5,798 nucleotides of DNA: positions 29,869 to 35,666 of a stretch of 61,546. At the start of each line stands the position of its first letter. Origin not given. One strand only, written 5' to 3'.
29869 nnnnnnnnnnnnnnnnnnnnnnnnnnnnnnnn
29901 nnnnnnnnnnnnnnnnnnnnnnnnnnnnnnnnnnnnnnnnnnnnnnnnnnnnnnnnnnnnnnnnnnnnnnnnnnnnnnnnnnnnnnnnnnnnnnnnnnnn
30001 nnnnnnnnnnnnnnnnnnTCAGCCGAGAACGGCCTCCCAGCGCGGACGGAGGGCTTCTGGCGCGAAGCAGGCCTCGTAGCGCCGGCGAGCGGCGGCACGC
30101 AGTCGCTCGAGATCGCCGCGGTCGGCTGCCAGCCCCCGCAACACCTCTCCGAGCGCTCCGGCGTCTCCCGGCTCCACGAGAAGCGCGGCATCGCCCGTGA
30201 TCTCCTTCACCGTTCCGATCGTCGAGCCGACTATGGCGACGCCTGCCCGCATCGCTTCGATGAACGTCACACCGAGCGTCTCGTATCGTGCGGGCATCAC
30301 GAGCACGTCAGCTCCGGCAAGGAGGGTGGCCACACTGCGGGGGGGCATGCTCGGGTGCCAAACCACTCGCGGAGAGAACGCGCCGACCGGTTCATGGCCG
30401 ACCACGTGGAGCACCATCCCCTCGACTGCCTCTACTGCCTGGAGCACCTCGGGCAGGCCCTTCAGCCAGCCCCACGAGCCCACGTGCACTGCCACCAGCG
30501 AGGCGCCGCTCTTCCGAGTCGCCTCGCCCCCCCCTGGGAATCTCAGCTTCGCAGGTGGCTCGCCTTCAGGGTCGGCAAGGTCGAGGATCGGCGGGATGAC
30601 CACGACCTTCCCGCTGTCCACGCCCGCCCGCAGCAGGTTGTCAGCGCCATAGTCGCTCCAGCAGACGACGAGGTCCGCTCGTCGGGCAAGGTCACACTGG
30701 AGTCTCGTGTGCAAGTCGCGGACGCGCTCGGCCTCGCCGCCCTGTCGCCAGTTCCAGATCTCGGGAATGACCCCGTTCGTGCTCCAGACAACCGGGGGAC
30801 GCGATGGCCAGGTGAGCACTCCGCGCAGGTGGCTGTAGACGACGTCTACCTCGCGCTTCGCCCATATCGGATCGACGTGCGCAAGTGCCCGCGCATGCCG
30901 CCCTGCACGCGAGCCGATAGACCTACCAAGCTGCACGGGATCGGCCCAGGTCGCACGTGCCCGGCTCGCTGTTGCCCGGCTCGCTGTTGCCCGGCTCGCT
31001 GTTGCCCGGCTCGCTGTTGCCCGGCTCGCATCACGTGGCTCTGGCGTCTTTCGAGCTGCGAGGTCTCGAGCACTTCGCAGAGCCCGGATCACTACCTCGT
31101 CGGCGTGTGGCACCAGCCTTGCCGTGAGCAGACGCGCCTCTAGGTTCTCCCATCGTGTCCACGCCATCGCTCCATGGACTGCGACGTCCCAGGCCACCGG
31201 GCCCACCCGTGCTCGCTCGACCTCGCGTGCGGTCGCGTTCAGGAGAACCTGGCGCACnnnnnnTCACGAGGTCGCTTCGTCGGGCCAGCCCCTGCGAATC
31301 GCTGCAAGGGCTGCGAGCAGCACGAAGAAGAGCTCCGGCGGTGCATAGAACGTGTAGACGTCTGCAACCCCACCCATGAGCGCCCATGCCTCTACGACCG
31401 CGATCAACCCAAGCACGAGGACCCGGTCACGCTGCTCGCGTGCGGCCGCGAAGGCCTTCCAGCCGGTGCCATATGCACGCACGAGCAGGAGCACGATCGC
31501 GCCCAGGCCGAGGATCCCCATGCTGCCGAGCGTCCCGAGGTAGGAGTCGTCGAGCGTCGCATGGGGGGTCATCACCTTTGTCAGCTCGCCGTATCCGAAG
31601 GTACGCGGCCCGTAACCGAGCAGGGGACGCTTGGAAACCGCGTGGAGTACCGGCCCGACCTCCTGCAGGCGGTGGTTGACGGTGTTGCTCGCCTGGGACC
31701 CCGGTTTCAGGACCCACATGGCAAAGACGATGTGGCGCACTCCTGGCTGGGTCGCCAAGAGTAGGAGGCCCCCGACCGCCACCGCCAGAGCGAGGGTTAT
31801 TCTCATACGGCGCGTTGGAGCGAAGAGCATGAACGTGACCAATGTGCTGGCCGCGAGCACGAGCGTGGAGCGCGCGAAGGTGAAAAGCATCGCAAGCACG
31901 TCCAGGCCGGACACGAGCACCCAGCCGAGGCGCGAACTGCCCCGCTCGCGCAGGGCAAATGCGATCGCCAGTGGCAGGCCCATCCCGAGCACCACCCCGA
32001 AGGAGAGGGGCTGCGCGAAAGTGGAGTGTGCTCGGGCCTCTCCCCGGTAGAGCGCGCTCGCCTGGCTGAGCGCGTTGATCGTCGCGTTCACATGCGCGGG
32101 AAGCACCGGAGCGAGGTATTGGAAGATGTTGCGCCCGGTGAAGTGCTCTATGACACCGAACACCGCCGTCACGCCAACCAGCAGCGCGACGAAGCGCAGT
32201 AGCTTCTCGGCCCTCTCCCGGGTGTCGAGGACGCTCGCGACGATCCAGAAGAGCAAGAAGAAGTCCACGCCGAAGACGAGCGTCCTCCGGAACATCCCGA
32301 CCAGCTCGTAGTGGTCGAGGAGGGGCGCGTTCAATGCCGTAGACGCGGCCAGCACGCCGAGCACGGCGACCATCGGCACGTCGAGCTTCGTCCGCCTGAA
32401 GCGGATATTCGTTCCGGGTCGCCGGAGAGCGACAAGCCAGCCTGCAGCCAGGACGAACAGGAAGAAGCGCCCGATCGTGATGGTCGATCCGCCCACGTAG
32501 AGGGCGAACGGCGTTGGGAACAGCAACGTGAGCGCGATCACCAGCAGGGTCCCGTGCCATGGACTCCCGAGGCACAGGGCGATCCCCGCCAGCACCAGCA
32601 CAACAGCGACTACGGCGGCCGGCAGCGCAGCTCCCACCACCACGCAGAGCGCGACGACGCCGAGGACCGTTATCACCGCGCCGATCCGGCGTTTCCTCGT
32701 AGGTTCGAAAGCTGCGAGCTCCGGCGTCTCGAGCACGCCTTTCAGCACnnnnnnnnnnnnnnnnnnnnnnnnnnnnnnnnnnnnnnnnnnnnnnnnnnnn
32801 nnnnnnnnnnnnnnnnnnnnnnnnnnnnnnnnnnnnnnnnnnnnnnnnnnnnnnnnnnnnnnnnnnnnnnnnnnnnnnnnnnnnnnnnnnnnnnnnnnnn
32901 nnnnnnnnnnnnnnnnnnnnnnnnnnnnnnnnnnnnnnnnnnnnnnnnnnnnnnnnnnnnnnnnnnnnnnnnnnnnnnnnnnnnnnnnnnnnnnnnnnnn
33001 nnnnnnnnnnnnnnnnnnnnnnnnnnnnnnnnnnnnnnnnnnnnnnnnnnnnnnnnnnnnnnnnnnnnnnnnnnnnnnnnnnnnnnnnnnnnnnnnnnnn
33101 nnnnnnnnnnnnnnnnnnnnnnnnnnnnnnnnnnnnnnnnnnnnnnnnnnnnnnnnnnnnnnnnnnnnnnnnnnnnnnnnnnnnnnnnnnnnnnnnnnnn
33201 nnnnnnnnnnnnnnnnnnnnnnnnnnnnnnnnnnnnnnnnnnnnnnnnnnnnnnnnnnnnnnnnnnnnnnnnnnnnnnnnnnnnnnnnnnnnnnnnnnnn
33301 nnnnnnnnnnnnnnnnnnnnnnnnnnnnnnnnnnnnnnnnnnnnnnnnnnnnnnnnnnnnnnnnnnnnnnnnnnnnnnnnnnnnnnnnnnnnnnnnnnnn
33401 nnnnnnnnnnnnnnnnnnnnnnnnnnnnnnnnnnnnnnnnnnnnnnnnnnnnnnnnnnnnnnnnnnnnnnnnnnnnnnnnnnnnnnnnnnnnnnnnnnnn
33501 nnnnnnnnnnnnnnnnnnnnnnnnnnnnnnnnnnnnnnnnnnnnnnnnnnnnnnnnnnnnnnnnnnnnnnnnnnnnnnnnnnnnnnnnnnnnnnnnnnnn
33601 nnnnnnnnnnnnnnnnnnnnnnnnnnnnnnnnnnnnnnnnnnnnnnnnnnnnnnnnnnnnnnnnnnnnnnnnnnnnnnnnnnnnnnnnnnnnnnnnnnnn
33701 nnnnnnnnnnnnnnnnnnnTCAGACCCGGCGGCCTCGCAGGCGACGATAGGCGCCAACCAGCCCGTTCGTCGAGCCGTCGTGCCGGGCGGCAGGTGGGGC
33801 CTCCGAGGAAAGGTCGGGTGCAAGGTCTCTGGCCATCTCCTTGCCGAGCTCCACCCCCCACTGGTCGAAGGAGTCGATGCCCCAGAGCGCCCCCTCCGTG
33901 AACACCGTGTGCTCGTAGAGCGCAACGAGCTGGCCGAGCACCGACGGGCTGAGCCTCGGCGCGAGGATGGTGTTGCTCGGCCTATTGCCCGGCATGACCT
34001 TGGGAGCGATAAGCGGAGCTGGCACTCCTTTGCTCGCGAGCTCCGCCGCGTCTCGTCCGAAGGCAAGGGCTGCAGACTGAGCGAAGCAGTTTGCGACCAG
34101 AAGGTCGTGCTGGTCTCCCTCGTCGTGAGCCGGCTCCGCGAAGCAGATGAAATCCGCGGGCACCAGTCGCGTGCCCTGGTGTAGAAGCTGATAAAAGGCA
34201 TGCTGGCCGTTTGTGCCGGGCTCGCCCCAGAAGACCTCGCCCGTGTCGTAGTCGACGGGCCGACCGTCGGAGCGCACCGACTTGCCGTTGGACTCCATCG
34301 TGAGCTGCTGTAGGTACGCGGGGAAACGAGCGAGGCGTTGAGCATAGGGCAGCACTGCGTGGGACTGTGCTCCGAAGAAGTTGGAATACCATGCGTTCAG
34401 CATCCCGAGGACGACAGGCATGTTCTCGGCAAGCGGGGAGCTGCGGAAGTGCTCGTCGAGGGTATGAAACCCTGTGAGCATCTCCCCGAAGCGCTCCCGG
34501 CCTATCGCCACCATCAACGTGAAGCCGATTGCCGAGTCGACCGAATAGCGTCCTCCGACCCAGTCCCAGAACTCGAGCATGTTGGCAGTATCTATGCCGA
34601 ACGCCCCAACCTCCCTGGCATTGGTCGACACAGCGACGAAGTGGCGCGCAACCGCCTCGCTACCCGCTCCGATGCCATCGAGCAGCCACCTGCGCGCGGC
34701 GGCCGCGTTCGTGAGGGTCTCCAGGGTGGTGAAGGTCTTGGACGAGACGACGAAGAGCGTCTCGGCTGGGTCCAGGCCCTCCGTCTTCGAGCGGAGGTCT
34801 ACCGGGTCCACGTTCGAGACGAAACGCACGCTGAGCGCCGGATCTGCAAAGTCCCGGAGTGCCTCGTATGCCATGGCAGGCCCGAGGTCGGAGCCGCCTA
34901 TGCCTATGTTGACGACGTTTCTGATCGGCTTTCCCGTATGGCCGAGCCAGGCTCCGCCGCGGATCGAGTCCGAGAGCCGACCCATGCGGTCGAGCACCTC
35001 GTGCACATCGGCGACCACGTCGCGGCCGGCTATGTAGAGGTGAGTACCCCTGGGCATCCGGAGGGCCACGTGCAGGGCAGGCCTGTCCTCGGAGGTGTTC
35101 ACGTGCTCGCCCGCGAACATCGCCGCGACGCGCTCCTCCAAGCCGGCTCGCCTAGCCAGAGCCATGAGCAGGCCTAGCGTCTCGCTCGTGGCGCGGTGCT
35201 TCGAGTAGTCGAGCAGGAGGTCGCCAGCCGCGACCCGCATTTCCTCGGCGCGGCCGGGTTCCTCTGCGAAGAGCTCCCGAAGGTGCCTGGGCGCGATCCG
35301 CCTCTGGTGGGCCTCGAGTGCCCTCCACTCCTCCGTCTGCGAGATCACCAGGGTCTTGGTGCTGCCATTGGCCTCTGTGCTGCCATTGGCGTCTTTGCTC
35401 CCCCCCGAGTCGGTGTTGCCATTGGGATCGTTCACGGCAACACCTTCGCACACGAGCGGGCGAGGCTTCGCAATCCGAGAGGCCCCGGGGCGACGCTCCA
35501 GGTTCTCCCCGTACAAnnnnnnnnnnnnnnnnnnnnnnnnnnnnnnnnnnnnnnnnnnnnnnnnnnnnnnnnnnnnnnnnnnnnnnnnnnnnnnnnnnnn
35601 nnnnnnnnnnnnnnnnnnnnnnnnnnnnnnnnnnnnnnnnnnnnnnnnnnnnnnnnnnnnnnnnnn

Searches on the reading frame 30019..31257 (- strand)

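Call 36: search_protein_families(library=pfam, proteins=[window:30019-31257:-])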
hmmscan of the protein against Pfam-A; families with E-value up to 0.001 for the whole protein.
window:30019-31257:- (412 aa): 4 families
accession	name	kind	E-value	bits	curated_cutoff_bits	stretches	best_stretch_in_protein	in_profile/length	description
PF13692.12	Glyco_trans_1_4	-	5e-17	62.9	27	1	255-379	3-142/142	Glycosyl transferases group 1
PF00534.26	Glycos_transf_1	-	8.5e-17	61.7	26.4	1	253-393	15-172/172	Glycosyl transferases group 1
PF13439.12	Glyco_transf_4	-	2.5e-11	44.3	28.5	1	104-228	40-169/170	Glycosyltransferase Family 4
PF20706.3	GT4-conflict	-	0.00036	20.1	26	0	178-348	131-315/385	Family 4 Glycosyltransferase in conflict systems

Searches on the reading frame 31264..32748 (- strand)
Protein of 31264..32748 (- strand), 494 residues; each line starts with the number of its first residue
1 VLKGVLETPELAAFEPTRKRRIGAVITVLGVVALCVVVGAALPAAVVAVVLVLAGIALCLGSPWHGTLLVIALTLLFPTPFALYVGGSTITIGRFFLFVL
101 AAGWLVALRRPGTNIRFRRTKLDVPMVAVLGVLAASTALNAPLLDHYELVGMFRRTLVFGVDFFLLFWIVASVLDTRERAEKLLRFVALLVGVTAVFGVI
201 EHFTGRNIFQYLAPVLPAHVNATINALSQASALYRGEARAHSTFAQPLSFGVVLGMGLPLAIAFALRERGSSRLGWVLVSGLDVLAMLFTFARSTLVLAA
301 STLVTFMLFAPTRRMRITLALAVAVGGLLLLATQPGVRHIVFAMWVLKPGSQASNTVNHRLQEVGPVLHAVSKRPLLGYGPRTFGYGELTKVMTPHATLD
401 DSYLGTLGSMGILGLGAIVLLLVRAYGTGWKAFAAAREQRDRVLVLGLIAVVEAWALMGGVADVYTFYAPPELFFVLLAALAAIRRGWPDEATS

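Call 37: search_protein_families(library=pfam, proteins=[window:31264-32748:-])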
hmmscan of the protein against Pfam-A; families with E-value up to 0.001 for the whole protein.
window:31264-32748:- (494 aa): 1 family
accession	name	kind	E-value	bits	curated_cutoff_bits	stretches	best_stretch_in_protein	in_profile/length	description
PF04932.20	Wzy_C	-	2.1e-09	37.7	31.7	1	282-418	5-148/149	O-Antigen ligase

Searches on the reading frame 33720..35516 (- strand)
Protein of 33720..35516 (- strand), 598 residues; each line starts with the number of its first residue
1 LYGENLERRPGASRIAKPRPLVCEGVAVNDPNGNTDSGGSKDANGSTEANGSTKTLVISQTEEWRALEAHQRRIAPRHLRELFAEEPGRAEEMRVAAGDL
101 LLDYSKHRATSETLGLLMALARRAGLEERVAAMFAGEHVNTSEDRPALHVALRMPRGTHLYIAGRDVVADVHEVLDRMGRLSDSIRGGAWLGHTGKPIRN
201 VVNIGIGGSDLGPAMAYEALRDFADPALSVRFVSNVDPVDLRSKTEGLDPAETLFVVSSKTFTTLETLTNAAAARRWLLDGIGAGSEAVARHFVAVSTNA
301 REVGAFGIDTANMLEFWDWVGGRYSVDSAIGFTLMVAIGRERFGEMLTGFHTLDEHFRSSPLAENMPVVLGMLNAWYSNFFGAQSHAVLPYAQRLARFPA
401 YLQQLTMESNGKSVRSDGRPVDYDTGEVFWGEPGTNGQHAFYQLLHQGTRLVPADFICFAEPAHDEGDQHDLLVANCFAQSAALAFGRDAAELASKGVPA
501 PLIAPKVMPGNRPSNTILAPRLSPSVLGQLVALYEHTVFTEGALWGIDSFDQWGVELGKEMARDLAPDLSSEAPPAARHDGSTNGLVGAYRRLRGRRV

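Call 37: search_protein_families(library=pfam, proteins=[window:33720-35516:-])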
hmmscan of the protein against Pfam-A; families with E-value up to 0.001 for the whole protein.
window:33720-35516:- (598 aa): 1 family
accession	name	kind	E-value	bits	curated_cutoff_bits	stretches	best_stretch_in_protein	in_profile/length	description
PF00342.24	PGI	-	6.2e-195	648.9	22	1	103-587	1-486/486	Phosphoglucose isomerase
